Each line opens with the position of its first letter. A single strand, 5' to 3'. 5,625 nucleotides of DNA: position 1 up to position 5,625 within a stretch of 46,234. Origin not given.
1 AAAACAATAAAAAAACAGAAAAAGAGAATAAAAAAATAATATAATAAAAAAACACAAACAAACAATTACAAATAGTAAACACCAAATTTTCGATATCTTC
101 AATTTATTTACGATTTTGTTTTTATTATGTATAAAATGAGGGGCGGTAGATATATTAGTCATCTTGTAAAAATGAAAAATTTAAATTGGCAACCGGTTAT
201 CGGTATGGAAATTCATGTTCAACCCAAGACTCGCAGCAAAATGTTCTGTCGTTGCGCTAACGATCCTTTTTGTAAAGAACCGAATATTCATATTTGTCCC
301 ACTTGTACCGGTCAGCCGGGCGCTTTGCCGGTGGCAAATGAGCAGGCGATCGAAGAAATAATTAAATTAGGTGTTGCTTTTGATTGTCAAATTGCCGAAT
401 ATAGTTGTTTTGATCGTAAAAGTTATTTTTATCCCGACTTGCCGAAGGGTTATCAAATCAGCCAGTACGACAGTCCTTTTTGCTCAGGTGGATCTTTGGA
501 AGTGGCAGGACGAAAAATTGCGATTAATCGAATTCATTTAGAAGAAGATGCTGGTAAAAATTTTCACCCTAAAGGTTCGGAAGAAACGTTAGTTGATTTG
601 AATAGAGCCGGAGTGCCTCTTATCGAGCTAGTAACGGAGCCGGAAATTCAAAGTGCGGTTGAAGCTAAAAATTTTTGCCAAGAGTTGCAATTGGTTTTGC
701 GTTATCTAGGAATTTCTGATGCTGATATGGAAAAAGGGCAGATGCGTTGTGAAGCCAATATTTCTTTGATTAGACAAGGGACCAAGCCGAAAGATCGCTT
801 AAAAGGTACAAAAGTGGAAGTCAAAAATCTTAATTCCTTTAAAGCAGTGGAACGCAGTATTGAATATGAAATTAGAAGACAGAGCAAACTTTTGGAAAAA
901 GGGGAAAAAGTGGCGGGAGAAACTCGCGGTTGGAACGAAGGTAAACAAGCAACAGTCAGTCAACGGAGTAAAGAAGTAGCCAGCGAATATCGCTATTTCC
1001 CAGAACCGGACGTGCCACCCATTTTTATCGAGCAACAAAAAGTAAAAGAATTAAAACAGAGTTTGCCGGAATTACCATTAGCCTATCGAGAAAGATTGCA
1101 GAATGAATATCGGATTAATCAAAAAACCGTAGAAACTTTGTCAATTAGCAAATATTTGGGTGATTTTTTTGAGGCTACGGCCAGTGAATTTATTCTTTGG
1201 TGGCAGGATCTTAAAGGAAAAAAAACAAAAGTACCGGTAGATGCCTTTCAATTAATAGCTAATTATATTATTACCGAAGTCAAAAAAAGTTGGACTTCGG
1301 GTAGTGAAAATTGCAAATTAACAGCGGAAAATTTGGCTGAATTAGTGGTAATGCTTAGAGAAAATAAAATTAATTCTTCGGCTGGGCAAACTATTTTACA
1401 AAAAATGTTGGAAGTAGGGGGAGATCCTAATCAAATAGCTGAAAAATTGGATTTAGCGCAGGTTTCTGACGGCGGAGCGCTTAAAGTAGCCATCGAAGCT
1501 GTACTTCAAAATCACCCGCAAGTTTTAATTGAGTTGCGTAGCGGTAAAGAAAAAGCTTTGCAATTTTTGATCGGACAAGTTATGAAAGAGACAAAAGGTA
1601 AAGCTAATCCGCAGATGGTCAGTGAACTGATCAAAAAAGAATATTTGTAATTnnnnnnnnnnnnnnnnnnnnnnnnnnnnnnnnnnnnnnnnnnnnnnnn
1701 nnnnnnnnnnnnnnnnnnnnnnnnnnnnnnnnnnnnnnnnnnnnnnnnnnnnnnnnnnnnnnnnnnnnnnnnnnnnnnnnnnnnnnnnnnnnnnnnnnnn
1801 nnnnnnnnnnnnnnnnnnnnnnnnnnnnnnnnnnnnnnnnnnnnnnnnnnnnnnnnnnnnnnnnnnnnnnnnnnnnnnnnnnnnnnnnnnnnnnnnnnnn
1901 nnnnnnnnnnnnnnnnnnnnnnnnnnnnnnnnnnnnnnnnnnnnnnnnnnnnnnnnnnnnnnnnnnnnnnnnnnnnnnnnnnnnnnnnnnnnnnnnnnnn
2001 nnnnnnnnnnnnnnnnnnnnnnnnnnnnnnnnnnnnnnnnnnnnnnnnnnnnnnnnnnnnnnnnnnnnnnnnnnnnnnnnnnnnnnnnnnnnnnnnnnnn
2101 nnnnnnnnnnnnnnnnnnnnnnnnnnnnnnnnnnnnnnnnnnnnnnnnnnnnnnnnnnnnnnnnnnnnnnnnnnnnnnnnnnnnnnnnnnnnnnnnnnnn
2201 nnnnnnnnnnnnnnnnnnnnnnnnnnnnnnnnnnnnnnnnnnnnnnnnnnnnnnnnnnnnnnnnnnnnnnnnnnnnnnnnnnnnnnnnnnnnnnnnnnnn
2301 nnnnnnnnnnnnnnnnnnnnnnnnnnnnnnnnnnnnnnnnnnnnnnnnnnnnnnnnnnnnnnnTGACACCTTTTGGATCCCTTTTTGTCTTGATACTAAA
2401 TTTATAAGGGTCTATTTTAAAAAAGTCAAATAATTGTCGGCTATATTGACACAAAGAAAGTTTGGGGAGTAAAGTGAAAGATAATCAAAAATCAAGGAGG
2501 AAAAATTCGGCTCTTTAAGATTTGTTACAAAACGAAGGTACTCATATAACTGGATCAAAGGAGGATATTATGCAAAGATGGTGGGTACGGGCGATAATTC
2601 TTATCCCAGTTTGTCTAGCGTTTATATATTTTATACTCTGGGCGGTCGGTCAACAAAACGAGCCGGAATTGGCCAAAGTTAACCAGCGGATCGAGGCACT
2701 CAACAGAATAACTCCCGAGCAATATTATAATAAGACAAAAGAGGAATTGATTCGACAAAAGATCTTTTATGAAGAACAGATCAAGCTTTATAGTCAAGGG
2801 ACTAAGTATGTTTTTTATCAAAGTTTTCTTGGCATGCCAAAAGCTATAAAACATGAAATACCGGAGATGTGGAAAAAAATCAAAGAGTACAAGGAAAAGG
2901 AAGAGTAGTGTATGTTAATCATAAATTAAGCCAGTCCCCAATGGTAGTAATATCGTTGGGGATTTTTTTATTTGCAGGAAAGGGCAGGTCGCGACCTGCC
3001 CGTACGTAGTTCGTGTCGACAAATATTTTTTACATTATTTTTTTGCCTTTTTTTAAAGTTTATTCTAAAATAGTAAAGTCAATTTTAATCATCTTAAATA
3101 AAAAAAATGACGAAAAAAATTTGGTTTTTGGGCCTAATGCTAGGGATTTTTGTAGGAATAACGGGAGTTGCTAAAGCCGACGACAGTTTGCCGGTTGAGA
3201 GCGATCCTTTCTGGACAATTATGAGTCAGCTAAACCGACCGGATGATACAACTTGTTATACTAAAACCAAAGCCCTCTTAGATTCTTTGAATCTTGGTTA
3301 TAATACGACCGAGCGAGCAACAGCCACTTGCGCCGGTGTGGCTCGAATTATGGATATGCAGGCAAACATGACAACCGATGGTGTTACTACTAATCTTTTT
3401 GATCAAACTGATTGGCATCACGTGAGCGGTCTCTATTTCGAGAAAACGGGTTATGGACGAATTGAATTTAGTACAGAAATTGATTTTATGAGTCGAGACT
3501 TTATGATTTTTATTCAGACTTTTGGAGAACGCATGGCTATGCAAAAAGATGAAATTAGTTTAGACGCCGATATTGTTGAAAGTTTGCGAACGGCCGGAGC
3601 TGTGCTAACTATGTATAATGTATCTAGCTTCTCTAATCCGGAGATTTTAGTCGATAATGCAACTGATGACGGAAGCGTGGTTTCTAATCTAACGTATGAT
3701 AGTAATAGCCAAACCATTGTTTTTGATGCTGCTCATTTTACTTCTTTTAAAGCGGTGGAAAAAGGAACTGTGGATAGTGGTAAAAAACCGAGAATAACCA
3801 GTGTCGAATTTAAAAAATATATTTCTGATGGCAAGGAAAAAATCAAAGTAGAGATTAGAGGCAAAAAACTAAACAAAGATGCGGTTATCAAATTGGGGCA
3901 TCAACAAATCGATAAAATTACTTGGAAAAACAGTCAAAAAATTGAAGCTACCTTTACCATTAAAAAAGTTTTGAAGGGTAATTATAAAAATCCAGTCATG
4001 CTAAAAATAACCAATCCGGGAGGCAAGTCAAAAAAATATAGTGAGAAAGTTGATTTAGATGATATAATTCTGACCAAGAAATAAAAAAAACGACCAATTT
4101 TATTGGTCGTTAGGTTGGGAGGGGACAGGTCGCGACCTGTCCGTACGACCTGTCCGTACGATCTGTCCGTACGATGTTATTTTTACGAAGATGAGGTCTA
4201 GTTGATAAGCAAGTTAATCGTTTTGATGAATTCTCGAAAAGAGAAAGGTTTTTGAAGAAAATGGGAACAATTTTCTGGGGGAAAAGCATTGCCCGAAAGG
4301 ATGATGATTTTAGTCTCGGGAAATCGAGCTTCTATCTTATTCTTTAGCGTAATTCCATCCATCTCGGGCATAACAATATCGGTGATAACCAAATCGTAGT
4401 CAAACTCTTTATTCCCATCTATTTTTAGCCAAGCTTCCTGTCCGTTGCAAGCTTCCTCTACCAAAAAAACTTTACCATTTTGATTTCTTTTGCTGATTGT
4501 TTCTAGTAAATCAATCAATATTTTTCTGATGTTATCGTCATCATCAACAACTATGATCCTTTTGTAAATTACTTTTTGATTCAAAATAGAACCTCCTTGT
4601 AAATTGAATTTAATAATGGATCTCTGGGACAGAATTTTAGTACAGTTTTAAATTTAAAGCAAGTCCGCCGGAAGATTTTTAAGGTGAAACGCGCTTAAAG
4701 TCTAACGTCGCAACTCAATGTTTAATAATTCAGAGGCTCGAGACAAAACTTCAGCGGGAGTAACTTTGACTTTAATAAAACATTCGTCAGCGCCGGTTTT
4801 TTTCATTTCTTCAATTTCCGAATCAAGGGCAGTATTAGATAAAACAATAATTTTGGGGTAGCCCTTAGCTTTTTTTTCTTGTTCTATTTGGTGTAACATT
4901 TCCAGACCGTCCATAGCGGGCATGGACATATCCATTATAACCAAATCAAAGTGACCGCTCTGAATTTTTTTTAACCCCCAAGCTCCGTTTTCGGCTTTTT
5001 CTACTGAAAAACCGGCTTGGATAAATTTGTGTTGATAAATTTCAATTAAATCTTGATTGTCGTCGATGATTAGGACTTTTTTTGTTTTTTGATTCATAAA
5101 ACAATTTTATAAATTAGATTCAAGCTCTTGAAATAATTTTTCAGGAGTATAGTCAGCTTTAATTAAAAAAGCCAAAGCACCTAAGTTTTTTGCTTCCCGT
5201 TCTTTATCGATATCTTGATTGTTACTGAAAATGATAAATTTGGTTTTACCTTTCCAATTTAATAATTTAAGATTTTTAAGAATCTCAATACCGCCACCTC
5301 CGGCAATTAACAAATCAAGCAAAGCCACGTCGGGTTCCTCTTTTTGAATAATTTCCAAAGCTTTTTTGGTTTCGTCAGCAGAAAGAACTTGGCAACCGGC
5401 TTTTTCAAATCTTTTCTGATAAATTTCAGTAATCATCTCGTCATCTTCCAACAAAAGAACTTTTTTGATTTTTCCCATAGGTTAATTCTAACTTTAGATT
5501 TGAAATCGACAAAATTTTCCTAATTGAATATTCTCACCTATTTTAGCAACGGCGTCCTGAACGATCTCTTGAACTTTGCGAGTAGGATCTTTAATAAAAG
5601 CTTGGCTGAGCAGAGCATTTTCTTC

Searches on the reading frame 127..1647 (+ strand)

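Call 23: search_protein_families(library=pfam, proteins=[window:127-1647:+], max_evalue=0.00001)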
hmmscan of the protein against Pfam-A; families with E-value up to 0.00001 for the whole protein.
window:127-1647:+ (507 aa): 2 families
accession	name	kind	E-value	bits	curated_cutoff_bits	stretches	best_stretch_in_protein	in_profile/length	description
PF02934.20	GatB_N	-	8.8e-110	366.7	23.4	1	24-306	2-276/277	GatB/GatE catalytic domain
PF02637.23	GatB_Yqey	-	1.7e-35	122.5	27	1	373-505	16-147/148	GatB domain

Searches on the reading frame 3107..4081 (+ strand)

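Call 23: search_protein_families(library=pfam, proteins=[window:3107-4081:+], max_evalue=0.00001)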
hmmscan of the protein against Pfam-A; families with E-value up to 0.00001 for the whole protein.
window:3107-4081:+ (325 aa): 0 families

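Call 35: search_protein_families(library=pfam, proteins=[window:3107-4081:+], max_evalue=0.01)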
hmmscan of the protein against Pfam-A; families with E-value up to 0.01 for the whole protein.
window:3107-4081:+ (325 aa): 1 family
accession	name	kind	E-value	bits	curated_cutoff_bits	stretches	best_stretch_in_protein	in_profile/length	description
PF04096.20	Nucleoporin2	-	0.00025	21.6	28.4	0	100-149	18-64/148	Nup98-96 autopeptidase S59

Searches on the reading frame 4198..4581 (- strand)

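Call 68: search_protein_families(library=pfam, proteins=[window:4198-4581:-], max_evalue=0.0001)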
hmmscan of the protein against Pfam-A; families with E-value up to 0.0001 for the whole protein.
window:4198-4581:- (127 aa): 1 family
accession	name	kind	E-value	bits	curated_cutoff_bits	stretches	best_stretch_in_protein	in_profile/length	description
PF00072.30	Response_reg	-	5.4e-17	62.4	30.2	1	9-122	1-110/111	Response regulator receiver domain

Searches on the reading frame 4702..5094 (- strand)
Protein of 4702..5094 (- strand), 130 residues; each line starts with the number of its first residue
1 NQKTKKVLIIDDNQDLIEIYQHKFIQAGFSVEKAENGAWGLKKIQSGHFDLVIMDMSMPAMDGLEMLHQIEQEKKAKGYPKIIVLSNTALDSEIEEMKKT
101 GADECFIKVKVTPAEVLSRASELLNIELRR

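Call 68: search_protein_families(library=pfam, proteins=[window:4702-5094:-], max_evalue=0.0001)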
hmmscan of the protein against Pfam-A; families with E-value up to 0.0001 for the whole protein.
window:4702-5094:- (130 aa): 1 family
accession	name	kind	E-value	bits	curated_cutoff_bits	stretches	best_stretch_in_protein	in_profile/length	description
PF00072.30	Response_reg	-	4.8e-22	78.7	30.2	1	7-108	1-99/111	Response regulator receiver domain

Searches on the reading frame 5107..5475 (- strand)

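Call 68: search_protein_families(library=pfam, proteins=[window:5107-5475:-], max_evalue=0.0001)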
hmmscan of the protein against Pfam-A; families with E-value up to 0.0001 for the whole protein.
window:5107-5475:- (122 aa): 1 family
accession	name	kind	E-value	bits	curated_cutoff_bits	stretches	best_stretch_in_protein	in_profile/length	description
PF00072.30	Response_reg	-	4.7e-18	65.8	30.2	1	6-117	1-109/111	Response regulator receiver domain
